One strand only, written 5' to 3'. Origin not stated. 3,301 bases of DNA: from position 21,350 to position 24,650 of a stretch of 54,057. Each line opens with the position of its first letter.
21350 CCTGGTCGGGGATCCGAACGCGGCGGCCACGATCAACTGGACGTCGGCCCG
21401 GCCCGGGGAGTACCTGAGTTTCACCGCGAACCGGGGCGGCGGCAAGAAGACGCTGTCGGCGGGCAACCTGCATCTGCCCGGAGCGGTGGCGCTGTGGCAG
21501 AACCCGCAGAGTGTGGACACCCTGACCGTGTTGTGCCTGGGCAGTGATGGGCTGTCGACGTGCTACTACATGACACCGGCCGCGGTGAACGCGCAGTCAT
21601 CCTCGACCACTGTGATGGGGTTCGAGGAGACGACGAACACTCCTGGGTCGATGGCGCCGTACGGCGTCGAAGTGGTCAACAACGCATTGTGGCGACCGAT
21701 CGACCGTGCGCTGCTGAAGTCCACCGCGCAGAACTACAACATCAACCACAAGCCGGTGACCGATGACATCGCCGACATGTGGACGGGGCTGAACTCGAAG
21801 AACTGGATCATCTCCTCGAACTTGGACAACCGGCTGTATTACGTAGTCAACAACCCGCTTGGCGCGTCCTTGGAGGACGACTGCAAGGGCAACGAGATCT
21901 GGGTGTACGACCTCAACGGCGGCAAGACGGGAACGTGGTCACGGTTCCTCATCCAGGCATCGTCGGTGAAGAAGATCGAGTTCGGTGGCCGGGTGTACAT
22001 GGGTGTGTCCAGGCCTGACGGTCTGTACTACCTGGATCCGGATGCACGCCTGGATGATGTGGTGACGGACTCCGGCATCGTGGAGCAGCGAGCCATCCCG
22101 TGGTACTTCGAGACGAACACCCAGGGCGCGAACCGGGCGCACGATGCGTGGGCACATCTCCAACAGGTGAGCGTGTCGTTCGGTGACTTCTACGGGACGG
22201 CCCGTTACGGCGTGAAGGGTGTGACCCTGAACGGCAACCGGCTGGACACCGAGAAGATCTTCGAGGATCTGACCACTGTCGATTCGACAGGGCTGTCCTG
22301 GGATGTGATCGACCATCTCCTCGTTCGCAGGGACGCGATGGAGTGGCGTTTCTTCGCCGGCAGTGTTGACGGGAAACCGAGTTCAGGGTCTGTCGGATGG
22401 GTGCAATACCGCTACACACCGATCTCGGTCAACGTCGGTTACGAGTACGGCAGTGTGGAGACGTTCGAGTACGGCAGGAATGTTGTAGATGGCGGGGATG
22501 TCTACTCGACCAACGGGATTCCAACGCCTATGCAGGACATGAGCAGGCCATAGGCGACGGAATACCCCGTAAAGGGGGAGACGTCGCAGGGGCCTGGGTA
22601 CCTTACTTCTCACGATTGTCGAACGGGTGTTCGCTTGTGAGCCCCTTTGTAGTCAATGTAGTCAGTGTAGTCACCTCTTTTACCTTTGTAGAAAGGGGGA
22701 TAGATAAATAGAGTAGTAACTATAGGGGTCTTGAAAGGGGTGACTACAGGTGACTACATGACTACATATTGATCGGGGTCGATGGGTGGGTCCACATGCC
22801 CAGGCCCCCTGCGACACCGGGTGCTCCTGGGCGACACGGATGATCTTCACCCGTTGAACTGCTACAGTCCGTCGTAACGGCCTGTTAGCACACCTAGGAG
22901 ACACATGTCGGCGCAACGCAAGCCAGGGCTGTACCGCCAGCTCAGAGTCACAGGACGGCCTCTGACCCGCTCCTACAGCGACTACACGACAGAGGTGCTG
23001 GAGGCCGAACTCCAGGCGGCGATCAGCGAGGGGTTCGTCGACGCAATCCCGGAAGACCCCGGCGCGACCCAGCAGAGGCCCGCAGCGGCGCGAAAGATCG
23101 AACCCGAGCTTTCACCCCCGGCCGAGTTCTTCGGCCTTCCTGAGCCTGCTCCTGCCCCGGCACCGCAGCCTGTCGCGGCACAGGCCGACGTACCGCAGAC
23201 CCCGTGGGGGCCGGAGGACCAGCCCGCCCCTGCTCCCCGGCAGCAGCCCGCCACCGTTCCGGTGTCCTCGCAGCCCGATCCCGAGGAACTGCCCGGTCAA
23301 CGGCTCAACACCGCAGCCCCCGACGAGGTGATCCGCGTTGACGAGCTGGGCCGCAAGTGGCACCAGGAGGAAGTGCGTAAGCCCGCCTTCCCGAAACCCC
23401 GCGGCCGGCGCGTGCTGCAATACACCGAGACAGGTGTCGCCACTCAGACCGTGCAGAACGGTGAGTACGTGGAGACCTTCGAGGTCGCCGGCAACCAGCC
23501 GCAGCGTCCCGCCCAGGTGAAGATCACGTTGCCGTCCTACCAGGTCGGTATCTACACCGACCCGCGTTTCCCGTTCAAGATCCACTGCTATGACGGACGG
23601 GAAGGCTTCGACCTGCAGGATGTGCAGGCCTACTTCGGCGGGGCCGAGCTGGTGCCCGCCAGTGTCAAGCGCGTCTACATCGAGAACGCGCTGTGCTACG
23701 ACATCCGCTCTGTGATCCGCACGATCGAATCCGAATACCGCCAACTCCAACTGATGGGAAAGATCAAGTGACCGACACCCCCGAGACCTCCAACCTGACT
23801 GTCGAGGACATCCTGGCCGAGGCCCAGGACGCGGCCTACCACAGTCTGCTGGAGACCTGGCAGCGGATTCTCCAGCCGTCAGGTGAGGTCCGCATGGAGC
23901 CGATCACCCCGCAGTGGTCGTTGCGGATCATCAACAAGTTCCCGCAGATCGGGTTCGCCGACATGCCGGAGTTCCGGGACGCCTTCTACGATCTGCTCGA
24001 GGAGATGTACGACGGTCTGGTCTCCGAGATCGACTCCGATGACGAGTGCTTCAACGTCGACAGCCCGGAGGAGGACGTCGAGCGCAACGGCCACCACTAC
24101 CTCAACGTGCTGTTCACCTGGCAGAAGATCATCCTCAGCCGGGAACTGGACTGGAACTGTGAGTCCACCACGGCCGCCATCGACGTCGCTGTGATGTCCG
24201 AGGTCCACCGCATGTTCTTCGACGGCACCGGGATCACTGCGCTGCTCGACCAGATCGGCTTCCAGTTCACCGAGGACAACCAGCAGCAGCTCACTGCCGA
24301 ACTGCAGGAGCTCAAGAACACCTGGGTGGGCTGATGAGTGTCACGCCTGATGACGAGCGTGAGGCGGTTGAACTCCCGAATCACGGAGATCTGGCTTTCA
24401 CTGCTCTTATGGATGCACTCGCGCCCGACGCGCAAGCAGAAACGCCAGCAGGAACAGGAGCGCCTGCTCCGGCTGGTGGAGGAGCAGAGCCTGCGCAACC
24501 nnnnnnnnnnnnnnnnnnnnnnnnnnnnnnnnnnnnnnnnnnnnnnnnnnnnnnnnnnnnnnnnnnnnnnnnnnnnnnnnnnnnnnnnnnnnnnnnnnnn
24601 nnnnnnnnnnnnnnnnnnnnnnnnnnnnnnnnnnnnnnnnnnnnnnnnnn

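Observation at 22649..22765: GTAGTCA heptamer arrays form a ~120-bp module present twice, each copy in the same orientation relative to the operon it precedes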

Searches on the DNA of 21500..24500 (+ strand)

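Call 4: search_dna_similar(query=window:21500-24500:+, collection=phages, mode=near, max_rows=30)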
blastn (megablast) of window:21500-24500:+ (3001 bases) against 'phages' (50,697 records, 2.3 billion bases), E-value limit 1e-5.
No match.
